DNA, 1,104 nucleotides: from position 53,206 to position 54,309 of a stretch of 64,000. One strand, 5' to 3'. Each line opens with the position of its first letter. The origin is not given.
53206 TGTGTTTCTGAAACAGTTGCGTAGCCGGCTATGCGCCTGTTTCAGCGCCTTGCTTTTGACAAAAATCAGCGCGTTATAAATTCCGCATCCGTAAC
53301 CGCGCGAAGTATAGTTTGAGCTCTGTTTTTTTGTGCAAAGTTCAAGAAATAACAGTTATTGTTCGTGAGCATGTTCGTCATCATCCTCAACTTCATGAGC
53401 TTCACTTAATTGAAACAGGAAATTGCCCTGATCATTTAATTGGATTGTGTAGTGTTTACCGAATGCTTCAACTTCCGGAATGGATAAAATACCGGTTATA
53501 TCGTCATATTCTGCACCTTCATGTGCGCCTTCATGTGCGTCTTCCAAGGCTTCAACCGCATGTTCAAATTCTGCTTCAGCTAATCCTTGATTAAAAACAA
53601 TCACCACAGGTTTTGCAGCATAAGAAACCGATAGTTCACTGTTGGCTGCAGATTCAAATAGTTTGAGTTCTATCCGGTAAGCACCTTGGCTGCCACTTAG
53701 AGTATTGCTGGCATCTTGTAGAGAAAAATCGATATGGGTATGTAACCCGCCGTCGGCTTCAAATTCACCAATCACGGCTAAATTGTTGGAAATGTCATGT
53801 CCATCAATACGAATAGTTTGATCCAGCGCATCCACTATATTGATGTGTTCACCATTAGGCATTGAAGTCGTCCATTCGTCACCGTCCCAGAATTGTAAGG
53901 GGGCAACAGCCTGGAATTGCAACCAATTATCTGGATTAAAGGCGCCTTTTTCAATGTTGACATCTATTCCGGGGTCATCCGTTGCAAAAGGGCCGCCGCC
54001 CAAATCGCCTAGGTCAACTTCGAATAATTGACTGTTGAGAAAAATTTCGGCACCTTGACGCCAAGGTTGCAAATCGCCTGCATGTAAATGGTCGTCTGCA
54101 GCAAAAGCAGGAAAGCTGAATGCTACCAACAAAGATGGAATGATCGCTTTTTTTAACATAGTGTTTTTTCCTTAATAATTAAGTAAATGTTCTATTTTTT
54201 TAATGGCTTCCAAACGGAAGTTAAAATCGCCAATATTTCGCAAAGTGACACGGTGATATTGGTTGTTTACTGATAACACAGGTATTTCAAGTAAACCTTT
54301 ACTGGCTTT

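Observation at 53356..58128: Candidate protein-based zinc-capture system: TonB receptor plus two paralogous secreted HTH-motif proteins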

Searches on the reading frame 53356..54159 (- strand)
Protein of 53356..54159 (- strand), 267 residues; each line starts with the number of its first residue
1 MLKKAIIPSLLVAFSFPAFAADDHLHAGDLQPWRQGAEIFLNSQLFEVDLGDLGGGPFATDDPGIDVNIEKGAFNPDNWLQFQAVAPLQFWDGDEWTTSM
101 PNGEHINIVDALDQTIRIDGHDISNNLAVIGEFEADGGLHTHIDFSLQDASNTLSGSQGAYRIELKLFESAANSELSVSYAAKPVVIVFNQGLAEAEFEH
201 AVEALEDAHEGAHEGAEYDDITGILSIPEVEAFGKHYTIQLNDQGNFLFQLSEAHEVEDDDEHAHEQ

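Call 3: search_protein_families(library=pfam, proteins=[window:53356-54159:-], max_evalue=0.01)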
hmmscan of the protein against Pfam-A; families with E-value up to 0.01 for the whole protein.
window:53356-54159:- (267 aa): 0 families

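Call 4: search_protein_families(library=ncbifam, proteins=[window:53356-54159:-], max_evalue=0.01)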
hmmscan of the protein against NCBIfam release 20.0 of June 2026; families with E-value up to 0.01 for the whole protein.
window:53356-54159:- (267 aa): 0 families

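Call 7: find_homologous_proteins(query=window:53356-54159:-)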
Query window:53356-54159:- (267 aa): 69 proteins with E <= 0.001 among 707 candidates.
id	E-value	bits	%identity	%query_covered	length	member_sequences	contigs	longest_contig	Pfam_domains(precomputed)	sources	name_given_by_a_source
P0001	2.9e-174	596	100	100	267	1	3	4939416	-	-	-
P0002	7.6e-149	513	86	100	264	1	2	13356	-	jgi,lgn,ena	-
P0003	4.6e-137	474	81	99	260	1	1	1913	-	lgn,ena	-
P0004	3.9e-128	445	78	100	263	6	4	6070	-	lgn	-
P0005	1.1e-125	437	75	100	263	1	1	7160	-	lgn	-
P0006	2.7e-125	435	73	100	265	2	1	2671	-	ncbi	-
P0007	7.3e-124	431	73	100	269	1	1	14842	-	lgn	-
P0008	4.3e-119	415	72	100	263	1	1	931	-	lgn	-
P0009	3.9e-117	409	69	100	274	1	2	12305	-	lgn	-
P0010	1.9e-116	406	72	97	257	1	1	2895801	-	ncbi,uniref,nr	ncbi:hypothetical protein AU255_02535 [Methyloprofundus sedimenti]|uniref:Uncharacterized protein n=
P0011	7.3e-116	404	72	94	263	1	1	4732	-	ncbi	-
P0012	9.7e-112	391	67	96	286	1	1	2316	-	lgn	-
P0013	3.2e-111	389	67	100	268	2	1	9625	-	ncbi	-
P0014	1.3e-89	318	59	96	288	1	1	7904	-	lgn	-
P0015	6.7e-80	287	54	96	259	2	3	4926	-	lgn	-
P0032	1.8e-74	269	52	98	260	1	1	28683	-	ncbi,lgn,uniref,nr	ncbi:conserved exported hypothetical protein [Nitrosomonas nitrosa]|uniref:Uncharacterized protein n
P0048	4.7e-73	264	53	90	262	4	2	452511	-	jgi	jgi:hypothetical protein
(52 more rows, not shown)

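Call 11: find_encoding_contigs(protein=P0032, flank=10000, max_places=2)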
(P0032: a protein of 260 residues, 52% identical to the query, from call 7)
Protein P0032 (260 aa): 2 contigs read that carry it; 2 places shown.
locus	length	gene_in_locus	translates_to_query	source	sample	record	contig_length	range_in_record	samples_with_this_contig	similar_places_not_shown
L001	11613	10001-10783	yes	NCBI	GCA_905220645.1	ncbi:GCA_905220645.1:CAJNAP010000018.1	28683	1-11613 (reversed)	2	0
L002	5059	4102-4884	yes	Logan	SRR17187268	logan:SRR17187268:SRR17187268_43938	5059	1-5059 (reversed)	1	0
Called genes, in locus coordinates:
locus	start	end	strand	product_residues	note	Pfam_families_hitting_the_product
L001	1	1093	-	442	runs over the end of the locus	PF01595:CNNM, PF00571:CBS (weak), PF03471:CorC_HlyC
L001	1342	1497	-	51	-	-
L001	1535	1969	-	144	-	PF00589:Phage_integrase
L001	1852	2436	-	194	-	PF14659:Phage_int_SAM_3 (weak)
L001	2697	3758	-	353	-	PF23414:Beta-prop_EML_2, PF23381:Beta-prop_IFT122_1st, PF25174:Beta-prop_THOC3, PF25175:Beta-prop_WDR5, PF24814:WD40_Prp19, PF24807:WD40_CDC20-Fz, PF25174:Beta-prop_THOC3, PF25175:Beta-prop_WDR5, +23 more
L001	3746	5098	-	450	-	PF02492:cobW, PF07683:CobW_C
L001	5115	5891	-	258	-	PF02535:Zip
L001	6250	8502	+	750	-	PF07715:Plug, PF00593:TonB_dep_Rec_b-barrel, PF14905:OMP_b-brl_3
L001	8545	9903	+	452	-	PF00404:Dockerin_1 (faint)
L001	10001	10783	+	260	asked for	-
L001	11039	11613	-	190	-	?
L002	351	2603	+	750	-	PF07715:Plug, PF00593:TonB_dep_Rec_b-barrel, PF14905:OMP_b-brl_3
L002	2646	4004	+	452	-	PF00404:Dockerin_1 (faint)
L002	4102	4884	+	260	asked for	-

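Call 12: find_encoding_contigs(protein=P0048, flank=10000, max_places=2)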
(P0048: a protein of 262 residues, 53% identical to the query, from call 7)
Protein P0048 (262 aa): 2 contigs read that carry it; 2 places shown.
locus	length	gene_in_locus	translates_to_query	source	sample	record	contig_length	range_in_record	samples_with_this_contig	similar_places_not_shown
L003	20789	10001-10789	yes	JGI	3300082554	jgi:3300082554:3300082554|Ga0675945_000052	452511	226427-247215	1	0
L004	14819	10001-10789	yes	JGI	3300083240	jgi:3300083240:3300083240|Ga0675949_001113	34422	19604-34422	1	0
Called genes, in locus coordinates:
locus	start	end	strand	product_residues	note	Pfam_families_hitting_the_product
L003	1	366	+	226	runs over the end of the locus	PF08856:DUF1826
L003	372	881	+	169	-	PF10986:ZrgA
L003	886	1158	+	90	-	-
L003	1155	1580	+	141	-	PF03203:MerC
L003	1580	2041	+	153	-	PF01502:PRA-CH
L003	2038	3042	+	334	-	PF02492:cobW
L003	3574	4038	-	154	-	PF01475:FUR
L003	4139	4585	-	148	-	PF08856:DUF1826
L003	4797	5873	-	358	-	PF02492:cobW, PF07683:CobW_C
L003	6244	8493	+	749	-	PF07715:Plug, PF00593:TonB_dep_Rec_b-barrel, PF14905:OMP_b-brl_3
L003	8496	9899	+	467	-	PF00404:Dockerin_1 (weak)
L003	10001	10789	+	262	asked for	-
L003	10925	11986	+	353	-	PF00793:DAHP_synth_1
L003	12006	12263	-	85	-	-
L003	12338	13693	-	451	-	PF03486:HI0933_like (faint), PF07992:Pyr_redox_2, PF12831:FAD_oxidored (faint), PF13738:Pyr_redox_3, PF00070:Pyr_redox, PF02852:Pyr_redox_dim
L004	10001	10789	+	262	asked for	-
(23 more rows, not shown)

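Call 13: find_encoding_contigs(protein=P0010, flank=10000, max_places=2)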
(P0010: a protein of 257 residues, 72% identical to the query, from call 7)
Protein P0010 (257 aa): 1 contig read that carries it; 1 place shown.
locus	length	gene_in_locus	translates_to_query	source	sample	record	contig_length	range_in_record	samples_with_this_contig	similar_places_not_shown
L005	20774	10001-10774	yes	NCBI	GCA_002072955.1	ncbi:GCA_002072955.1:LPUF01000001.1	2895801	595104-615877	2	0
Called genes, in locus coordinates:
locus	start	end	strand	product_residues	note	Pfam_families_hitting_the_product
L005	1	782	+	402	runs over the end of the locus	PF02492:cobW, PF07683:CobW_C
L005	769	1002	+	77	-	-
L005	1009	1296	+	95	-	-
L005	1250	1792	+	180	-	PF02535:Zip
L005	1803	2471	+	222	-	PF08856:DUF1826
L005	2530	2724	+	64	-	PF01502:PRA-CH (weak)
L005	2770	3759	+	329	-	PF02492:cobW, PF07683:CobW_C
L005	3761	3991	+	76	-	-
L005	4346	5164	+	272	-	PF07715:Plug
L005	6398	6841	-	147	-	PF13358:DDE_3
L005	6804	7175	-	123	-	PF01710:HTH_Tnp_IS630 (weak), PF13592:HTH_33 (weak)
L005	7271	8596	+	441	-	PF00593:TonB_dep_Rec_b-barrel, PF14905:OMP_b-brl_3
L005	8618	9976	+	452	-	-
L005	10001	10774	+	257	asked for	-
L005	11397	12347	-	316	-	PF10282:Lactonase (faint), PF01436:NHL (faint), PF25174:Beta-prop_THOC3 (faint), PF02239:Cytochrom_D1 (weak), PF21783:YNCE (weak)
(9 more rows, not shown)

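Call 21: search_solved_structures(query=A1, max_evalue=10)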
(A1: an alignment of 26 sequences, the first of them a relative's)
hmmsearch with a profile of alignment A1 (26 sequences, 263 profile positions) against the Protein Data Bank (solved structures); distinct sequences matched with E-value up to 10: 1.
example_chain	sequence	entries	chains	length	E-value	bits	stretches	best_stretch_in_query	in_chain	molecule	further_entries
6n4v_Af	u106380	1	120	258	0.078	15.2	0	155-186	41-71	Coat protein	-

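Call 27: predict_structure(alignment_id=A1)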
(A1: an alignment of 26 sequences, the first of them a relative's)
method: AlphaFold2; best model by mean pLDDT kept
length: 267 residues; sequences in the alignment: 26
mean_pLDDT: 65.6   pTM: 0.55
mean pLDDT of the five models: 65.6, 62.0, 61.0, 56.8, 54.8
residues with pLDDT >= 90: 10; 70-90: 148; 50-70: 33; < 50: 76
segments of 3 or more residues with pLDDT < 50: 1-62, 209-214, 260-267
pLDDT, mean of each block of 10 residues (from residue 1): 36 32 25 33 33 28 59 77 88 89 88 88 79 80 80 82 82 68 72 79 64 57 77 78 73 80 38
secondary structure, 60 per line:
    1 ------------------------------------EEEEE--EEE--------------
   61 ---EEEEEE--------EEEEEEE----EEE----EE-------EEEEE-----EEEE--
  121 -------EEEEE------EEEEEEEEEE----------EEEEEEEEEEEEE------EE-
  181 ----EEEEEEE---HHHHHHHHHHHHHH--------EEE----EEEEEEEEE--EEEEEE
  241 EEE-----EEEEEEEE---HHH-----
elements in order: E37-41 E44-46 E64-69 E78-84 E89-91 E105-109 E115-118 E128-132 E139-148 E159-171 E185-191 H195-208 E217-219 E224-232 E235-243 E249-256

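Call 35: fold_search(model_id=the predicted structure, library=pdb)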
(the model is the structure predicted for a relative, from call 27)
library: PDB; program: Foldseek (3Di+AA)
matches with E <= 10: 562; with E <= 0.001: 0
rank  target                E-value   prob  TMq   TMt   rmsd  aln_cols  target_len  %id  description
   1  4b4p_B                1.7e-02  0.63  0.22  0.32   8.9       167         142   12  Crystal Structure of the lectin domain of F18 fimbrial adhesin FedF. (released 2012-08-15)
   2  4b4p_A                2.2e-02  0.51  0.19  0.29   9.3       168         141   12  Crystal Structure of the lectin domain of F18 fimbrial adhesin FedF. (released 2012-08-15)
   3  4b4r_B                2.6e-02  0.33  0.18  0.26  10.6       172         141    9  Crystal Structure of the lectin domain of F18 fimbrial adhesin FedF in complex with blood group B type 1 hexasaccharid (released 2012-08-15)
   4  9wcb_F                2.8e-02  0.63  0.21  0.28  14.5       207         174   10  Open state of A8 gpJ 713 central tail fiber with OmpC G17 from E. coli EDL933 (released 2026-01-28)
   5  6jbq_B                3.0e-02  0.06  0.10  0.11  23.6       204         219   11  CryoEM structure of Escherichia coli sigmaE transcription initiation complex containing 5nt of RNA (released 2019-05-29)
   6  4lum_A                3.9e-02  0.08  0.09  0.11  16.6       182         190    5  The crystal structure of the P132V mutant of Pyrococcus furiosus phosphoglucose isomerase in complex with manganese an (released 2014-07-30)
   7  4f8p_A                4.1e-02  0.69  0.23  0.38   8.8       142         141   13  X-ray structure of PsaA from Yersinia pestis, in complex with galactose (released 2013-05-22)
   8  1x7n                  4.1e-02  0.09  0.09  0.11  17.5       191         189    5  The crystal structure of Pyrococcus furiosus phosphoglucose isomerase with bound 5-phospho-D-arabinonate and Manganese (released 2004-10-12)
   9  4y1s                  4.6e-02  0.13  0.12  0.21  15.5       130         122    8  Structural basis for Ca2+-mediated interaction of the perforin C2 domain with lipid membranes (released 2015-09-02)
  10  4b4q_B                6.7e-02  0.28  0.17  0.25   8.6       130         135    8  Crystal Structure of the lectin domain of F18 fimbrial adhesin FedF in complex with blood group A type 1 hexasaccharid (released 2012-08-15)
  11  7lv3_B                8.4e-02  0.06  0.10  0.06  34.3       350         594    9  Crystal structure of human protein kinase G (PKG) R-C complex in inhibited state (released 2022-08-24)
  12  6x7j                  9.8e-02  0.51  0.19  0.24  10.7       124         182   10  fucose-bound structure of Marinomonas primoryensis PA14 carbohydrate-binding domain (released 2021-06-02)
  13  4hji_A                9.8e-02  0.41  0.22  0.33  11.2       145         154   12  Structure of the CooA pilin subunit from enterotoxigenic Escherichia coli (released 2012-12-19)
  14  9huj_A                9.8e-02  0.28  0.21  0.11  21.3       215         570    9  CryoEM structure of human peptidylarginine deiminase type 4 (PAD4) in complex with heparin oligomer (12 subunits) (released 2025-10-22)
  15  6yg8_D                1.0e-01  0.33  0.20  0.11   9.7       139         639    8  Cryo-EM structure of a BcsB pentamer in the context of an assembled Bcs macrocomplex (released 2021-02-24)
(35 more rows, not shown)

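Call 51: search_protein_representatives(alignment_id=A3)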
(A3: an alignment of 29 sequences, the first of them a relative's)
Query: 29 sequences, 385 profile positions. Proteins with E-value up to 0.001 (for the whole library): 1154; up to 1e-10: 273; up to 1e-30: 64. The best 150 are listed.
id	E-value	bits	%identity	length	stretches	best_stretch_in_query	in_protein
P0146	4.5e-149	513.0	-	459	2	6-377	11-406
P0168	1.1e-132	459.0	-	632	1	10-333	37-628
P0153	1.7e-131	455.2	-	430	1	6-333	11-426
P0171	2.7e-127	441.3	-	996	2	8-275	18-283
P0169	7.0e-117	407.1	-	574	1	8-348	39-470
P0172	1.4e-78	281.0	-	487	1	10-265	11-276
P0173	1.9e-75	270.7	-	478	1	11-264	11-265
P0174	4.7e-74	266.1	-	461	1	19-280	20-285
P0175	2.7e-73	263.6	-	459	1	6-289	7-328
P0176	8.6e-72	258.6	-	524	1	10-264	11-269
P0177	4.6e-70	253.0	-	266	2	43-259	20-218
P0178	3.7e-67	243.4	-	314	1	9-265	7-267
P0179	1.3e-66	241.6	-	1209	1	7-264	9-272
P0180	2.5e-63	230.7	-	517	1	8-282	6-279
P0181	1.2e-62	228.5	-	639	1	10-269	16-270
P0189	1.1e-58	215.5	-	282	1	8-252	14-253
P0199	4.8e-41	157.4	-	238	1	55-254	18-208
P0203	1.5e-38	149.2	-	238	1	62-257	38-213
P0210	1.4e-35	139.4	-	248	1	67-254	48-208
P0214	8.4e-34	133.6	-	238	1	69-259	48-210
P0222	1.4e-32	129.6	-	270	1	50-256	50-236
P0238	9.0e-30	120.3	-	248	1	62-264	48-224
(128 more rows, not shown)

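Call 57: search_protein_families(library=pfam, proteins=[P0199, P0203, P0210, P0214, P0222, P0189, P0178, P0172], max_evalue=0.1)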
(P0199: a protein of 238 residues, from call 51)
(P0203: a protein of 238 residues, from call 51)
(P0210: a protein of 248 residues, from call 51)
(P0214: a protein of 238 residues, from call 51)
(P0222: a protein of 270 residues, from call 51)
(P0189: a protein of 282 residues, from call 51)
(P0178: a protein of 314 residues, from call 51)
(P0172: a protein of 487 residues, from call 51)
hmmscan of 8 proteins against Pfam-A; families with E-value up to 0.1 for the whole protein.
P0199 (238 aa): 2 families
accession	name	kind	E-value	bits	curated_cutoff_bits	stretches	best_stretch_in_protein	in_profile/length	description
PF10708.14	DUF2510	-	0.0033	17.6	24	1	80-96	13-29/35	Protein of unknown function (DUF2510)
PF07589.16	PEP-CTERM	-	0.021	15.3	20.7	1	207-230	1-24/24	PEP-CTERM motif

P0203 (238 aa): 0 families

P0210 (248 aa): 1 family
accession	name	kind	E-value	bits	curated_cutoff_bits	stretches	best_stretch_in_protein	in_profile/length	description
PF07589.16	PEP-CTERM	-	3.1e-06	27.5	20.7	1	209-232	1-23/24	PEP-CTERM motif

P0214 (238 aa): 3 families
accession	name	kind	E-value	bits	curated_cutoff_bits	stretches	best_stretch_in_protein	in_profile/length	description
PF07589.16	PEP-CTERM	-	1.9e-09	37.6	20.7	1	208-232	1-24/24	PEP-CTERM motif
PF14244.12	Retrotran_gag_3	-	0.088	13.1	24.1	0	164-182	5-23/48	gag-polypeptide of LTR copia-type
PF24282.1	DUF7470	-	0.097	13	27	0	9-46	14-51/58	Family of unknown function (DUF7470)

P0222 (270 aa): 0 families

P0189 (282 aa): 0 families

P0178 (314 aa): 1 family
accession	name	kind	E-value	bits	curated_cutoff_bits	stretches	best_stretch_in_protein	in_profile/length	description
PF07589.16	PEP-CTERM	-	0.0016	18.9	20.7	1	268-290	1-22/24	PEP-CTERM motif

P0172 (487 aa): 1 family
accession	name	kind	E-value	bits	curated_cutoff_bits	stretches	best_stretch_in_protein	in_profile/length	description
PF04625.18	DEC-1_N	-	0.027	14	29.2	1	227-317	84-165/403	DEC-1 protein, N-terminal region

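Call 65: find_encoding_contigs(protein=P0214, flank=10000, max_places=2)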
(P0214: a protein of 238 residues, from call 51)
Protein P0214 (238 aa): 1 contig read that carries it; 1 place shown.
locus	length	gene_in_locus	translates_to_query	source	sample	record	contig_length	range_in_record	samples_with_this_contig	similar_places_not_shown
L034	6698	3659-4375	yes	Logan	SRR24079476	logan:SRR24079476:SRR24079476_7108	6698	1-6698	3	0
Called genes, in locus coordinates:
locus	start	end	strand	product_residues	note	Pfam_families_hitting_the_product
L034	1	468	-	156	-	?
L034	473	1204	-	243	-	PF03544:TonB_C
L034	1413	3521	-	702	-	PF07715:Plug, PF00593:TonB_dep_Rec_b-barrel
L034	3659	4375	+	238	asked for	PF07589:PEP_exosort_dom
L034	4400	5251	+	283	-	-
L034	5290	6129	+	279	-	-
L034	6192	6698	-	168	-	?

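Call 66: find_encoding_contigs(protein=P0210, flank=10000, max_places=2)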
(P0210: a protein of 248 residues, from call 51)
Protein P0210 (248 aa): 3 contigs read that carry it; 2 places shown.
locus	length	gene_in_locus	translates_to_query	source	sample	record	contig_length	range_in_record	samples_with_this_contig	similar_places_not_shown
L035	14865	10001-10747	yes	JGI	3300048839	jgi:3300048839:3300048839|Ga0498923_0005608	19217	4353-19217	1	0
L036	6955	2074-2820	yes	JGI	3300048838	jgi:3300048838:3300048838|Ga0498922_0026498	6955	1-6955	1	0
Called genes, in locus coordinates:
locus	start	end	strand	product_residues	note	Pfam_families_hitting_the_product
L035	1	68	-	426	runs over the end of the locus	PF03929:PepSY_TM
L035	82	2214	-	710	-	PF07715:Plug, PF00593:TonB_dep_Rec_b-barrel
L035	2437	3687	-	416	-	PF10087:DUF2325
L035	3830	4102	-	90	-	-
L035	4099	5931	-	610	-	PF01926:MMR_HSR1, PF02421:FeoB_N, PF07670:Gate, PF07664:FeoB_C, PF07670:Gate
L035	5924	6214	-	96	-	PF04023:FeoA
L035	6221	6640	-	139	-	PF02472:ExbD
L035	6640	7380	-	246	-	PF01618:MotA_ExbB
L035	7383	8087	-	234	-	PF03544:TonB_C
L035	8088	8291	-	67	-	PF10636:hemP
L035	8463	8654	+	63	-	PF04324:Fer2_BFD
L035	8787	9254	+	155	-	PF00210:Ferritin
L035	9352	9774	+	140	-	PF01475:FUR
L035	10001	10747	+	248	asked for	PF07589:PEP_exosort_dom (weak)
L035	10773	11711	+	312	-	-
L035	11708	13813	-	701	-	PF07715:Plug, PF00593:TonB_dep_Rec_b-barrel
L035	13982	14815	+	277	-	PF07589:PEP_exosort_dom (weak)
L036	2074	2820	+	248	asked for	PF07589:PEP_exosort_dom (weak)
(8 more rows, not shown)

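Call 67: find_encoding_contigs(protein=P0203, flank=10000, max_places=2)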
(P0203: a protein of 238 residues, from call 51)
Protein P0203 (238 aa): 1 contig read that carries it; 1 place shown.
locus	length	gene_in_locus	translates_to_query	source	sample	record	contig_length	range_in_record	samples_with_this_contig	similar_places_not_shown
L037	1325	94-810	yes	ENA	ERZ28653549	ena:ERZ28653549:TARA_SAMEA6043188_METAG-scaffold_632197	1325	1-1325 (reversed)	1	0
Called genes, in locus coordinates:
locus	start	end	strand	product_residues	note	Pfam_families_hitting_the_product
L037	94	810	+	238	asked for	-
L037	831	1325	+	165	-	?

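Call 68: find_encoding_contigs(protein=P0222, flank=10000, max_places=2)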
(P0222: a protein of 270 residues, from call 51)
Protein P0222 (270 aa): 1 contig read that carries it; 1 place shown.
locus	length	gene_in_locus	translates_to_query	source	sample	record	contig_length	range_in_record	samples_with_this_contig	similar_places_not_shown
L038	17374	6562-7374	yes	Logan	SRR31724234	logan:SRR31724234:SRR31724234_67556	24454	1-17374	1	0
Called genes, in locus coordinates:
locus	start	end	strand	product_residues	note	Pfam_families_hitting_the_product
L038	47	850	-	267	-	-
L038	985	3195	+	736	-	PF07715:Plug, PF00593:TonB_dep_Rec_b-barrel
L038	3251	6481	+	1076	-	PF18998:Flg_new_2 (weak)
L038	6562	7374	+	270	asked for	-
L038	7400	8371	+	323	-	-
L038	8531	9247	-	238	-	PF13489:Methyltransf_23, PF13847:Methyltransf_31, PF08241:Methyltransf_11, PF08242:Methyltransf_12, PF13649:Methyltransf_25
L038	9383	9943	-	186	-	PF01475:FUR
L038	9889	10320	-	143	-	-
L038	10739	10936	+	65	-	-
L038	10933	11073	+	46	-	-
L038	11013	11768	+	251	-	PF13471:Transglut_core3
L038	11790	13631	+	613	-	PF00733:Asn_synthase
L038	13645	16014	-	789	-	PF00326:Peptidase_S9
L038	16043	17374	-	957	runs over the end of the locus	PF07715:Plug, PF00593:TonB_dep_Rec_b-barrel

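Call 69: find_encoding_contigs(protein=P0238, flank=10000, max_places=2)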
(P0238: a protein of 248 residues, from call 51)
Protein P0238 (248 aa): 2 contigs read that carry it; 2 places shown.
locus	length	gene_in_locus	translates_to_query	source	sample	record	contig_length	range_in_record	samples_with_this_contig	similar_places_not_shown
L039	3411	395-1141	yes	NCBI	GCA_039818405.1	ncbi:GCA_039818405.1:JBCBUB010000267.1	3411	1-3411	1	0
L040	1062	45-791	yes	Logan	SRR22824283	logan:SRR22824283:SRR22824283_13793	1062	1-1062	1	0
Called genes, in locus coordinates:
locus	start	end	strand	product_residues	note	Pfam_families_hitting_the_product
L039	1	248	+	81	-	?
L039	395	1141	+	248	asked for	-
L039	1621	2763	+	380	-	PF13439:Glyco_transf_4, PF13579:Glyco_trans_4_4, PF20706:GT4-conflict, PF00534:Glycos_transf_1, PF13692:Glyco_trans_1_4, PF13524:Glyco_trans_1_2 (weak)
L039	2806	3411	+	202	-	PF00749:tRNA-synt_1c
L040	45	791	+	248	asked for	-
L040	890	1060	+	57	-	?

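Call 73: find_related_loci(query=A5, collection=genome_contigs, flank=9000)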
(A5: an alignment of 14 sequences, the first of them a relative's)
Query A5 (267 aa) in genome_contigs; peptide patterns used: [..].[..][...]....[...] (x = any residue, [..] = any of these).
101 stretches matched a pattern; 27 encode a relative of the query (tblastn E <= 1e-3); 27 distinct loci.
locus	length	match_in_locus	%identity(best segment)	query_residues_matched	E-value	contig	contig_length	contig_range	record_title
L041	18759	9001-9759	52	7-260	1e-79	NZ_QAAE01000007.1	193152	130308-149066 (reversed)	Nitrosomonas aestuarii strain Nm36 Ga0181080_107, whole genome shotgun sequence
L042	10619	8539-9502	51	1-258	9e-79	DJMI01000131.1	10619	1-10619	MAG TPA_asm: Nitrosomonas sp. UBA6494 UBA6494_contig_21963, whole genome shotgun sequence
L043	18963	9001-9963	51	2-257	2e-78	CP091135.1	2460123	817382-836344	MAG: Nitrosomonas sp. isolate MAG_42 chromosome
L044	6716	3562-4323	49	5-262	3e-78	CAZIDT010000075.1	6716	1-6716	MAG TPA_asm: uncultured Nitrosomonas sp. isolate SRP173033_co2_132 genome assembly, contig: NODE_7664_length_6716_cov_10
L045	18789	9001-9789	50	1-261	8e-78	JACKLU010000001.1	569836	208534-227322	MAG: Burkholderiales bacterium isolate HK-STAS-PROT-100 HK-STAS-PROT-100_1, whole genome shotgun sequence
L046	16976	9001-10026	54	21-259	9e-78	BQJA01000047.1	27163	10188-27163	MAG: Nitrosomonas sp. NMNS01 DNA, sequence047, whole genome shotgun sequence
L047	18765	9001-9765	50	1-258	4e-75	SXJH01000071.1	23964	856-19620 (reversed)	MAG: Nitrosomonas sp. isolate F1-120-MAGs074 F1-120__c167740, whole genome shotgun sequence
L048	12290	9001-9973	46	1-262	1e-65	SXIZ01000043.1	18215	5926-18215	MAG: Methylococcaceae bacterium isolate F1-120-MAGs066 F1-120__c128159, whole genome shotgun sequence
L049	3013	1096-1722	45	1-205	1e-56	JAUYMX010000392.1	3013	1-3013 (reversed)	MAG: Methylococcaceae bacterium isolate C3_concoct.bin.71 C3_k141_10797, whole genome shotgun sequence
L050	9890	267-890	44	1-205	4e-56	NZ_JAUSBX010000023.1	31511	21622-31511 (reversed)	MAG: Methylicorpusculum sp. isolate E9_concoct.bin.41 E9_k141_12551, whole genome shotgun sequence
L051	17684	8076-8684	41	1-199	7e-43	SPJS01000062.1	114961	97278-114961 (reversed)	MAG: Methylococcaceae bacterium isolate BinT1.003_T2.003_T3.002 contig_6, whole genome shotgun sequence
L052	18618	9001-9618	33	1-205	2e-28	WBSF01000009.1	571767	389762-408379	Betaproteobacteria bacterium SCN1 NODE_2_length_571767_cov_42.151974, whole genome shotgun sequence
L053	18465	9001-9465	36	44-205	3e-25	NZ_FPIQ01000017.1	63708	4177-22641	Nitrosovibrio sp. Nv17, whole genome shotgun sequence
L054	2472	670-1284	32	2-205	3e-25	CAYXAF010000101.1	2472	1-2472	MAG TPA_asm: uncultured Flavobacterium sp. isolate binchicken_co37_52 genome assembly, contig: NODE_13136_length_2472_co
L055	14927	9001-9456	40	45-204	5e-24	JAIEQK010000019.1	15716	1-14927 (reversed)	MAG: Gammaproteobacteria bacterium isolate co.spades.DASTOOL.2.5kb_146 c_000000434256, whole genome shotgun sequence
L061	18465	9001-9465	33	44-205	1e-19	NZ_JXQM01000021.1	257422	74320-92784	Nitrosospira sp. NpAV contig_20, whole genome shotgun sequence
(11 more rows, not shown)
